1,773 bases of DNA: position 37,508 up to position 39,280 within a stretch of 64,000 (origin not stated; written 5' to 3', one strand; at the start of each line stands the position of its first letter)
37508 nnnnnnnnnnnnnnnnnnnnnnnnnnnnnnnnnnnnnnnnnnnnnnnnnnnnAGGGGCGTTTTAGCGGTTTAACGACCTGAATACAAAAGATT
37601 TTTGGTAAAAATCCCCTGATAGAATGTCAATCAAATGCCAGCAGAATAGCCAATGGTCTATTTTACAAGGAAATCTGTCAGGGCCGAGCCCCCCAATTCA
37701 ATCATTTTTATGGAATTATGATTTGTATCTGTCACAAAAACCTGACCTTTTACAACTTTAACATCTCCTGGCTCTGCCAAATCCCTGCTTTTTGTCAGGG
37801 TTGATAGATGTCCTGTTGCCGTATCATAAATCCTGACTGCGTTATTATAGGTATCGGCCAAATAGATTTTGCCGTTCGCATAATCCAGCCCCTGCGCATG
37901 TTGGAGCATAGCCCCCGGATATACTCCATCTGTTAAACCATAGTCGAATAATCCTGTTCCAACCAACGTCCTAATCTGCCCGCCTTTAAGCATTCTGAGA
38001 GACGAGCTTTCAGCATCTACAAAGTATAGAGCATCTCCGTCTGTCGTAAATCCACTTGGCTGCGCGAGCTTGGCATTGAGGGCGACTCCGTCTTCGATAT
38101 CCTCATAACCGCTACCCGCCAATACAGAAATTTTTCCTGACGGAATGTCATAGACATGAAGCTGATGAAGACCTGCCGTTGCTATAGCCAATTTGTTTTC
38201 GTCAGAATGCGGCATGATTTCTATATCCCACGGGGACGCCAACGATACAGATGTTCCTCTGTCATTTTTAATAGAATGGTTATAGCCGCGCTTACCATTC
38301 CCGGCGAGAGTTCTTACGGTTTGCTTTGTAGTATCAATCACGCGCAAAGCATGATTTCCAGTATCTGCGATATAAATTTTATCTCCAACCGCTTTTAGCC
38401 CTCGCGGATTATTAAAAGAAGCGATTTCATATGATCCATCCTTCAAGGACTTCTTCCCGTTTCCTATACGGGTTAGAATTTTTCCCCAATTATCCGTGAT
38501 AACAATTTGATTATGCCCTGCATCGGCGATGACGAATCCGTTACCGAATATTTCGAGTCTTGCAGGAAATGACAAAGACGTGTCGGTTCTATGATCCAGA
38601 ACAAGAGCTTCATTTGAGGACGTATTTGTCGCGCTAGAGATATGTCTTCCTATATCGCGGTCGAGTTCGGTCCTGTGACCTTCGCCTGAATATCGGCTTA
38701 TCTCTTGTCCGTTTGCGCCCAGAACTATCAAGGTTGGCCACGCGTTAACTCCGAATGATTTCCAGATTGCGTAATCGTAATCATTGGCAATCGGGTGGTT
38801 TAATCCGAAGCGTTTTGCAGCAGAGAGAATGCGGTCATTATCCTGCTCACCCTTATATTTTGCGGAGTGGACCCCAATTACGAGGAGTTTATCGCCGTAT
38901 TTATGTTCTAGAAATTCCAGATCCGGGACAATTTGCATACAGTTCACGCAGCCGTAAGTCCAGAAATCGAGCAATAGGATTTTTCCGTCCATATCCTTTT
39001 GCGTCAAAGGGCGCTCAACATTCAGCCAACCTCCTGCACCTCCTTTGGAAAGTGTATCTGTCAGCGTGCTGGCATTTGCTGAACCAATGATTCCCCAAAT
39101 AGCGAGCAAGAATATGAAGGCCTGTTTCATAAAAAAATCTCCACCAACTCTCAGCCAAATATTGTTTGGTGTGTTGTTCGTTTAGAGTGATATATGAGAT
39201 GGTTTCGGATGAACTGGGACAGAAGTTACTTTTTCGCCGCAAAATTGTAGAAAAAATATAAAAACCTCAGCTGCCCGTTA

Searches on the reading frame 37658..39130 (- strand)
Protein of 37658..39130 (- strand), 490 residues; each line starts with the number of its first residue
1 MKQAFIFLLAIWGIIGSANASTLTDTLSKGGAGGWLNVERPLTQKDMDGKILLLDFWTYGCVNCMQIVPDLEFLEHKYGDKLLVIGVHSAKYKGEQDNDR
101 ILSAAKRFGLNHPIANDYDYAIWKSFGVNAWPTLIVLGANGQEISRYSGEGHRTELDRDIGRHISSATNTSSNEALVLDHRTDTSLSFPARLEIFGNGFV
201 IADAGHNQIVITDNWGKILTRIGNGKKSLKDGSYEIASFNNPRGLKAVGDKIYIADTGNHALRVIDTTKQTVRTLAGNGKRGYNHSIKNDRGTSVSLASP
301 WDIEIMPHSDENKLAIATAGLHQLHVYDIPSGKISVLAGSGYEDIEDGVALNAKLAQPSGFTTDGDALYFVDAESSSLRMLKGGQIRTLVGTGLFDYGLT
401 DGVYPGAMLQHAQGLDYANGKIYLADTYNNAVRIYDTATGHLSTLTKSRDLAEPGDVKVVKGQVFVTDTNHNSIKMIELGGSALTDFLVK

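Call 25: search_protein_families(library=pfam, proteins=[window:37658-39130:-], max_evalue=0.001)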
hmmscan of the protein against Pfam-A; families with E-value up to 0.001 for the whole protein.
window:37658-39130:- (490 aa): 4 families
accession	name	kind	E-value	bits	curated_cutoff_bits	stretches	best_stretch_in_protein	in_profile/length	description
PF01436.27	NHL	-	1.3e-18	66.4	20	1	239-264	1-27/28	NHL repeat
PF13905.12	Thioredoxin_8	-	1.9e-14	54.2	27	1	49-142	1-93/94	Thioredoxin-like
PF08534.16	Redoxin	-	2.6e-06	27.7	26.6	1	42-154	21-139/148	Redoxin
PF00085.26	Thioredoxin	-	3.2e-05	24.3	23.5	0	50-90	19-59/103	Thioredoxin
